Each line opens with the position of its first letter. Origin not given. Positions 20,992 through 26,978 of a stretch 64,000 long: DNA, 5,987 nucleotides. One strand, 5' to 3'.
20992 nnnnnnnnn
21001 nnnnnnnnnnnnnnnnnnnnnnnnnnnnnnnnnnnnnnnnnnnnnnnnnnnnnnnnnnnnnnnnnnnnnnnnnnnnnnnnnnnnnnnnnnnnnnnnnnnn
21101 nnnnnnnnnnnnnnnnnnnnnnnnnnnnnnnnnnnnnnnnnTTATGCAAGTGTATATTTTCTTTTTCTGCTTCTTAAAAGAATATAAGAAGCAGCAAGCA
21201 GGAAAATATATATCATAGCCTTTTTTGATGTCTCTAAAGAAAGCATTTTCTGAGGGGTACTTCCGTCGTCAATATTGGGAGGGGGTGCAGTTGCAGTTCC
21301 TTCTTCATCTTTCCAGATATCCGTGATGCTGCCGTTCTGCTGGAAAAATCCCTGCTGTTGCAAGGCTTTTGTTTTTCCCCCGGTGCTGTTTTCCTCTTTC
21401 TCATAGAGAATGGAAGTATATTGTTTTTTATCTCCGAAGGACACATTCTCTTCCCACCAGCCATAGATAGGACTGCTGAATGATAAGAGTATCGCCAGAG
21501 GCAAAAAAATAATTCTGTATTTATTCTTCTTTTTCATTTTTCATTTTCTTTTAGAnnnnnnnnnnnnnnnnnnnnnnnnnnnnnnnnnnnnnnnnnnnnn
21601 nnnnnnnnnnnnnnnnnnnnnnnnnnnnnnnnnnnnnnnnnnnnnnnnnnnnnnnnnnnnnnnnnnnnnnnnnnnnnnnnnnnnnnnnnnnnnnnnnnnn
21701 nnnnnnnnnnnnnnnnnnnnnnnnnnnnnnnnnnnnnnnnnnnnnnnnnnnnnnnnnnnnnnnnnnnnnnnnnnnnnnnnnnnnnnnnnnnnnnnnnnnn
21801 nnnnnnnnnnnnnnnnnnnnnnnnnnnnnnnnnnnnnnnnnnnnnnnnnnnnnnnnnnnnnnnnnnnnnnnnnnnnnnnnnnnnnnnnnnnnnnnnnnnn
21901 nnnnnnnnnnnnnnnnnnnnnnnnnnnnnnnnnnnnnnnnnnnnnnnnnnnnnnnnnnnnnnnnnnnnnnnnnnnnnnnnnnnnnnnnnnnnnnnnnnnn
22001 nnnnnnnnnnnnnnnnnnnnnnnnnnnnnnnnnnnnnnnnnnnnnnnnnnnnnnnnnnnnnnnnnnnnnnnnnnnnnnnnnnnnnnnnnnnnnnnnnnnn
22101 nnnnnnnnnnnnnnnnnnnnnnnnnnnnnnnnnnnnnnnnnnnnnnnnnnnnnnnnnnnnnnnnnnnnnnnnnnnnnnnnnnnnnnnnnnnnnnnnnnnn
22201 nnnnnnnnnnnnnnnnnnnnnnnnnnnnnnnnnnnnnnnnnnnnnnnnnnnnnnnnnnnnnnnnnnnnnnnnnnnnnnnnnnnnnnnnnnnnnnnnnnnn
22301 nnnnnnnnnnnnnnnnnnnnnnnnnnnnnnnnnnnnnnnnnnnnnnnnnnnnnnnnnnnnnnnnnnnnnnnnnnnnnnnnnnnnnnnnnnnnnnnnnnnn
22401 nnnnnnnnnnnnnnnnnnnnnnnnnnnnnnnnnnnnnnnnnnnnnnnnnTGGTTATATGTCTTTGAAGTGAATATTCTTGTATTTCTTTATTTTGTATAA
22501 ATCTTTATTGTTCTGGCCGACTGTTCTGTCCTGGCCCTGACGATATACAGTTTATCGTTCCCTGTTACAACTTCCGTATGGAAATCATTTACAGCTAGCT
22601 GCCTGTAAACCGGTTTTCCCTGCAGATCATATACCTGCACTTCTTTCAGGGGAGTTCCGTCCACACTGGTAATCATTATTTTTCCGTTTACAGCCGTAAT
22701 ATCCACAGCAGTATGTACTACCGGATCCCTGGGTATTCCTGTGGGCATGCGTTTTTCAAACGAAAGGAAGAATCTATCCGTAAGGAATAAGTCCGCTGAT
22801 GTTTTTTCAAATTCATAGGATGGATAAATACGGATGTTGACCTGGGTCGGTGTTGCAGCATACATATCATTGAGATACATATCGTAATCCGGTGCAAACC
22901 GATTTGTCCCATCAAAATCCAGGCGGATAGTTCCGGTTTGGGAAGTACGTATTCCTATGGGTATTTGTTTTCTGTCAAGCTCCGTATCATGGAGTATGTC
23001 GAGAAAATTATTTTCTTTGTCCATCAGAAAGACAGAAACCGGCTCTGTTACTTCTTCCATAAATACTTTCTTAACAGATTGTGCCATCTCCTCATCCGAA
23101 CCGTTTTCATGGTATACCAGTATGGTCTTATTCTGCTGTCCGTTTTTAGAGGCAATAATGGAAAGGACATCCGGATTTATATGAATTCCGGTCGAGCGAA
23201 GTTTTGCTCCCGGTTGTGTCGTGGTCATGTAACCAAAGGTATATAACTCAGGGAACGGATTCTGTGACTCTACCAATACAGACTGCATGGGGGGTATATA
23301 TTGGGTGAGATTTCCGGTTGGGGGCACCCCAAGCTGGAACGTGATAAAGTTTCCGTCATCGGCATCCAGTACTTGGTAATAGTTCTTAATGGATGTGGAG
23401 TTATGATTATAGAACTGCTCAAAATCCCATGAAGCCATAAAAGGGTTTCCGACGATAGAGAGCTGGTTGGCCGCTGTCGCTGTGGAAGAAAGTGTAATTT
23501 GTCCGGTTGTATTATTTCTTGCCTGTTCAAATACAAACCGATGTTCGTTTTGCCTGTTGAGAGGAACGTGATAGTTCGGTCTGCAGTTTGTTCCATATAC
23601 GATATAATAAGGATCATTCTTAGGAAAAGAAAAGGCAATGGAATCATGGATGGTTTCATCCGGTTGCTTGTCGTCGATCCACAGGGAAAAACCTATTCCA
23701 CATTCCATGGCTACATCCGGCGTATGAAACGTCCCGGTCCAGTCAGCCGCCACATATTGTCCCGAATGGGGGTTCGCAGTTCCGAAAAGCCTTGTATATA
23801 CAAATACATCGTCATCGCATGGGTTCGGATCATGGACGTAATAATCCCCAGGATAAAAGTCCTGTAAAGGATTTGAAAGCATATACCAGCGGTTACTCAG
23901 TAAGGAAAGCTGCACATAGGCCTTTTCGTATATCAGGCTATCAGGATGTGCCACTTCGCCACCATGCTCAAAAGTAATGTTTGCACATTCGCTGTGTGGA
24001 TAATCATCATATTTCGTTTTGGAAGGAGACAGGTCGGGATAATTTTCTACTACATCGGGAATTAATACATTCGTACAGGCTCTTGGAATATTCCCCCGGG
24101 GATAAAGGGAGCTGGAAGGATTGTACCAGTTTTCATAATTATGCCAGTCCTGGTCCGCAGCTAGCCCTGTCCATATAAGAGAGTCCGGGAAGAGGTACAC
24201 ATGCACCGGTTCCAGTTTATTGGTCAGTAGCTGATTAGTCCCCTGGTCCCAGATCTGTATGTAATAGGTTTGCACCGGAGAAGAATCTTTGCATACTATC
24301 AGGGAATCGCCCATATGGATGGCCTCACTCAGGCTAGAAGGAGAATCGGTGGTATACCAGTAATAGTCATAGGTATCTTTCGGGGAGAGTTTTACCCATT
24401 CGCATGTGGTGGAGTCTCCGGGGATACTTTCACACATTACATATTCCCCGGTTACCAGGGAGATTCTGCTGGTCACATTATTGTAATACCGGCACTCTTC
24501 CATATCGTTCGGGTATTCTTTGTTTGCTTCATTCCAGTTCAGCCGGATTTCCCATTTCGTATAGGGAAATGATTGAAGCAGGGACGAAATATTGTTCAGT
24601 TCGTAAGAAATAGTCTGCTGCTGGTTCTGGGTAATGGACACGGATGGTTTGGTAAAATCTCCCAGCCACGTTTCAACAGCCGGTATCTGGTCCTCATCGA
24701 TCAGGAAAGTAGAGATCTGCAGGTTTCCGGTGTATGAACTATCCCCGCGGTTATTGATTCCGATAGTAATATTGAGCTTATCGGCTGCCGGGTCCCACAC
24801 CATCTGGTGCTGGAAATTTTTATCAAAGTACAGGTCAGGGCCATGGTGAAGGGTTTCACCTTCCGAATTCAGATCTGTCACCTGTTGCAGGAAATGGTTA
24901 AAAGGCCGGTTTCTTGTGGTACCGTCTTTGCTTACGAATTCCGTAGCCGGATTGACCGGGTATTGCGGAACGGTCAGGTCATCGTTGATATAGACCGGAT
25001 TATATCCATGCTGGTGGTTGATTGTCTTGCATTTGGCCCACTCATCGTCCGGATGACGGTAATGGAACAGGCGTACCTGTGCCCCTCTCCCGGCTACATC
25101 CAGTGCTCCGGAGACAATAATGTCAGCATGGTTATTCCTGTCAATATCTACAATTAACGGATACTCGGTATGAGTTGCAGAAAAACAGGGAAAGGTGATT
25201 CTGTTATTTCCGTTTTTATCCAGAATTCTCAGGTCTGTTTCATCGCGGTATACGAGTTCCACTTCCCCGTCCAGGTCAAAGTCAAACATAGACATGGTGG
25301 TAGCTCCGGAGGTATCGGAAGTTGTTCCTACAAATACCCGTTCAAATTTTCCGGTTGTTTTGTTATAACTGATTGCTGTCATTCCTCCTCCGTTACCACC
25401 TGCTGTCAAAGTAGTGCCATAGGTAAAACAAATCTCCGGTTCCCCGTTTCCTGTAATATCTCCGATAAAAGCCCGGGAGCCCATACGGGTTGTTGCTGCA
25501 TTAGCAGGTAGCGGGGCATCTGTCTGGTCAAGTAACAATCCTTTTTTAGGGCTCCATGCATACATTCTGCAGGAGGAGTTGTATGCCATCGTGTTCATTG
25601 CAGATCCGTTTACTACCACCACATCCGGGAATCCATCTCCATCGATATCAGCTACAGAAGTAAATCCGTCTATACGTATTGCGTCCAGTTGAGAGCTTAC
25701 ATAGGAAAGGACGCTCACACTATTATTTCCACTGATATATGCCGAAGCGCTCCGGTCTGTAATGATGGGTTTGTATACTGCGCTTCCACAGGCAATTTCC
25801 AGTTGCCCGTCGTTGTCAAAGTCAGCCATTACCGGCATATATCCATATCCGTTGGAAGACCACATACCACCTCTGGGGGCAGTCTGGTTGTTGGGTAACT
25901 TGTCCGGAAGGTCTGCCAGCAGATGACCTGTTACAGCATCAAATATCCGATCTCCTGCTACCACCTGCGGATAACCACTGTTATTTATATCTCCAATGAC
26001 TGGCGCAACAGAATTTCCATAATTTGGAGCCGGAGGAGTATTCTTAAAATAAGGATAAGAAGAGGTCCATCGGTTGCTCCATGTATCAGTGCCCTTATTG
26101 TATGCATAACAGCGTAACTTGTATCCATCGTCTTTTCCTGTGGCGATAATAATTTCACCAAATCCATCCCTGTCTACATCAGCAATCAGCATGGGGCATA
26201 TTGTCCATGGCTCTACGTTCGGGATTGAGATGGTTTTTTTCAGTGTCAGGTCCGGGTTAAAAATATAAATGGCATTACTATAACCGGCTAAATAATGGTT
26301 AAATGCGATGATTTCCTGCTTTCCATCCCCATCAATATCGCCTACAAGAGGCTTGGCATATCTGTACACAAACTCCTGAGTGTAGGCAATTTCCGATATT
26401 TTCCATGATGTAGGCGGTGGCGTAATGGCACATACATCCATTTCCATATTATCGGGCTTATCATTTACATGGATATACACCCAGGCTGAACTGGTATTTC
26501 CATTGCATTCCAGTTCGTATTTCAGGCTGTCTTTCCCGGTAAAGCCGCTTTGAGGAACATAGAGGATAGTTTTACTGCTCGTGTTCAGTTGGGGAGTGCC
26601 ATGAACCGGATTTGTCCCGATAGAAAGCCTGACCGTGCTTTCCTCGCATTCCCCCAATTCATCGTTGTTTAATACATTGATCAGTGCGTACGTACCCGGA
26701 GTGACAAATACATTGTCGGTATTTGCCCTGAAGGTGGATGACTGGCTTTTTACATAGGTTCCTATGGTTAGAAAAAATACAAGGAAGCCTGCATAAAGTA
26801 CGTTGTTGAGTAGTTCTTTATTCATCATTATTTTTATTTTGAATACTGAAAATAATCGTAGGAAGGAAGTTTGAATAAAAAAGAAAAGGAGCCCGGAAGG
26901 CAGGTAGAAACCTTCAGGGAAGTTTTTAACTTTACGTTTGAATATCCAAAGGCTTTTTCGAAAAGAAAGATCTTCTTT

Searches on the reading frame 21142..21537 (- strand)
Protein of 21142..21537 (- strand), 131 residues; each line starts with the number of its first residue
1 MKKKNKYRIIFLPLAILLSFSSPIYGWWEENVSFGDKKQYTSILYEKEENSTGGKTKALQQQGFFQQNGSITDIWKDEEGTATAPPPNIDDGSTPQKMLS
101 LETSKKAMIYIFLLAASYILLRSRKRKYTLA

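Call 4: search_protein_families(library=pfam, proteins=[window:21142-21537:-], max_evalue=0.1)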
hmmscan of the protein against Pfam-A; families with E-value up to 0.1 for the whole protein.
window:21142-21537:- (131 aa): 0 families

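Call 5: search_protein_families(library=ncbifam, proteins=[window:21142-21537:-], max_evalue=0.1)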
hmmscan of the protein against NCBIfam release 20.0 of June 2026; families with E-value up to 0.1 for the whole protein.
window:21142-21537:- (131 aa): 0 families

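Call 23: find_homologous_proteins(query=A2, max_evalue=0.01)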
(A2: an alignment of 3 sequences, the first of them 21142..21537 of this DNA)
Query A2 (3 sequences) (131 aa, profile of the alignment): 3 proteins with E <= 0.01 among 609 candidates.
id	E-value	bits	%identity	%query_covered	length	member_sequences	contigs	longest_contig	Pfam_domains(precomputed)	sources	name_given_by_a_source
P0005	2.0e-62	227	40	90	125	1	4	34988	-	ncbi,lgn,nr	ncbi:MAG: hypothetical protein LUG18_15345 [Candidatus Azobacteroides sp.]|nr:hypothetical protein [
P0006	1.3e-60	221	43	93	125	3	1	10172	-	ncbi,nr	ncbi:MAG: hypothetical protein LUG18_03250 [Candidatus Azobacteroides sp.]|nr:hypothetical protein [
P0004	7.6e-58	212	100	100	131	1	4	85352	-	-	-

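Call 32: find_related_loci(query=A2, collection=genome_contigs, flank=10000)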
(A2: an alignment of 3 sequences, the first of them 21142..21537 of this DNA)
Query A2 (131 aa) in genome_contigs; peptide patterns used: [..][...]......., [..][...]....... (x = any residue, [..] = any of these).
6 stretches matched a pattern, but none encodes a relative of the query by tblastn (E <= 1e-3).

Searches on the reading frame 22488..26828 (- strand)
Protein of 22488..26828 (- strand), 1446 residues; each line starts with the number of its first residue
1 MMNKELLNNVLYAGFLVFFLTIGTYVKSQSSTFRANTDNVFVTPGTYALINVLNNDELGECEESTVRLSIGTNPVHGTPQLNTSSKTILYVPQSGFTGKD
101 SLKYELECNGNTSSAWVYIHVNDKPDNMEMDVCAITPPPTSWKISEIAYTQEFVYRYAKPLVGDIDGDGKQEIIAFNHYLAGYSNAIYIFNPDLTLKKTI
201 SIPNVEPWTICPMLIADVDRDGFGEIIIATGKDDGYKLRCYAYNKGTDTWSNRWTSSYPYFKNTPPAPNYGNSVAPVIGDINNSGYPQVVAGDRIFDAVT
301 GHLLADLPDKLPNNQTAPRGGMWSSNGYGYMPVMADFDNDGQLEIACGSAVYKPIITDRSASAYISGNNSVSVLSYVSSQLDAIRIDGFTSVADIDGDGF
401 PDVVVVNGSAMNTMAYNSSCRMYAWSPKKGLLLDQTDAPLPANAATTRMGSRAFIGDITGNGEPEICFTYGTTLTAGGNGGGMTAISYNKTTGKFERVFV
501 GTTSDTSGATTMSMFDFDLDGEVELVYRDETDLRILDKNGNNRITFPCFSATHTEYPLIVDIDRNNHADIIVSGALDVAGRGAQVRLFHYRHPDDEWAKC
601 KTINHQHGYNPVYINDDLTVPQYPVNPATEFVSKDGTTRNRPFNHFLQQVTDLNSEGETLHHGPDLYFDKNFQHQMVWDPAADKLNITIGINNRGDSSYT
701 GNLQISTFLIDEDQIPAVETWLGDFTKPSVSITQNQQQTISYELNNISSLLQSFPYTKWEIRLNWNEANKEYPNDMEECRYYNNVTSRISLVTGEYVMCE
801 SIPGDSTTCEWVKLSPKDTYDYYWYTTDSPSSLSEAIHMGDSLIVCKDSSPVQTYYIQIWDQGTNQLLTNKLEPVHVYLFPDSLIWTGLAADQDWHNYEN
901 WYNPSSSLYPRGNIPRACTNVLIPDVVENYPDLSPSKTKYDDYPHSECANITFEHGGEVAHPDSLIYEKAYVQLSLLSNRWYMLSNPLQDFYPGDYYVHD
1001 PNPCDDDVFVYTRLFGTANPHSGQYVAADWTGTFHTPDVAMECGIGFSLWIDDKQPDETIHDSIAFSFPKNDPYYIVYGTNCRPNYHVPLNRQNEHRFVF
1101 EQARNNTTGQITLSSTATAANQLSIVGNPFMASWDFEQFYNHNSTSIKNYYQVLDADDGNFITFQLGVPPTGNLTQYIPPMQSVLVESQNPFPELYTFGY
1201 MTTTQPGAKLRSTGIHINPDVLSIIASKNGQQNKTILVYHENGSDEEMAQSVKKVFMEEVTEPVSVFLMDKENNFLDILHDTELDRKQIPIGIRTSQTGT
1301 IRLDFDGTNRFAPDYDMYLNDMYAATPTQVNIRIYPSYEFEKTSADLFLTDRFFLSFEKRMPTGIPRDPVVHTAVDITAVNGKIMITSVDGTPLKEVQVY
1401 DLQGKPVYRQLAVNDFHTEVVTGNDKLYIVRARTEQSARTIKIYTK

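Call 4: search_protein_families(library=pfam, proteins=[window:22488-26828:-], max_evalue=0.1)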
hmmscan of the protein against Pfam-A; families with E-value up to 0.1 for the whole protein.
window:22488-26828:- (1446 aa): 4 families
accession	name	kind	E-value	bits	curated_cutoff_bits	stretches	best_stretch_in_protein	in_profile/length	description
PF13517.12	FG-GAP_3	-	8.3e-25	87.6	26.9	4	164-227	1-60/61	FG-GAP-like repeat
PF01839.29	FG-GAP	-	4.1e-14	52.5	22.1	2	161-190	6-37/37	FG-GAP repeat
PF17963.7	Big_9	-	1e-05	26.8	23.6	1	35-119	6-88/89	Bacterial Ig domain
PF23167.1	DUF7057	-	0.0037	17.8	27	0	324-347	36-59/130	Domain of unknown function (DUF7057)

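Call 5: search_protein_families(library=ncbifam, proteins=[window:22488-26828:-], max_evalue=0.1)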
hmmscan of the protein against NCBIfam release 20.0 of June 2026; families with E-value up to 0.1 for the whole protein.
window:22488-26828:- (1446 aa): 5 families
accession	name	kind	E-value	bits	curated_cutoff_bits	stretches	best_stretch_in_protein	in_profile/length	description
NF052506.1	PA5033_fam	subfamily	9.8e-07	27.8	100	1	503-572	22-89/284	PA5033 family protein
NF012211.1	tand_rpt_95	domain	1.6e-06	27.9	90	1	51-126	14-92/98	tandem-95 repeat protein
NF047539.1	XAC2610_fam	domain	2.7e-06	27.7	35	0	392-430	3-38/89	XAC2610-related protein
TIGR04183.1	Por_Secre_tail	domain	0.019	14.9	23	1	1386-1443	12-69/72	T9SS type A sorting domain-containing protein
NF033708.1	T9SS_Cterm_ChiA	domain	0.023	14.5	40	1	1394-1442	1-51/55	T9SS sorting signal type C domain-containing protein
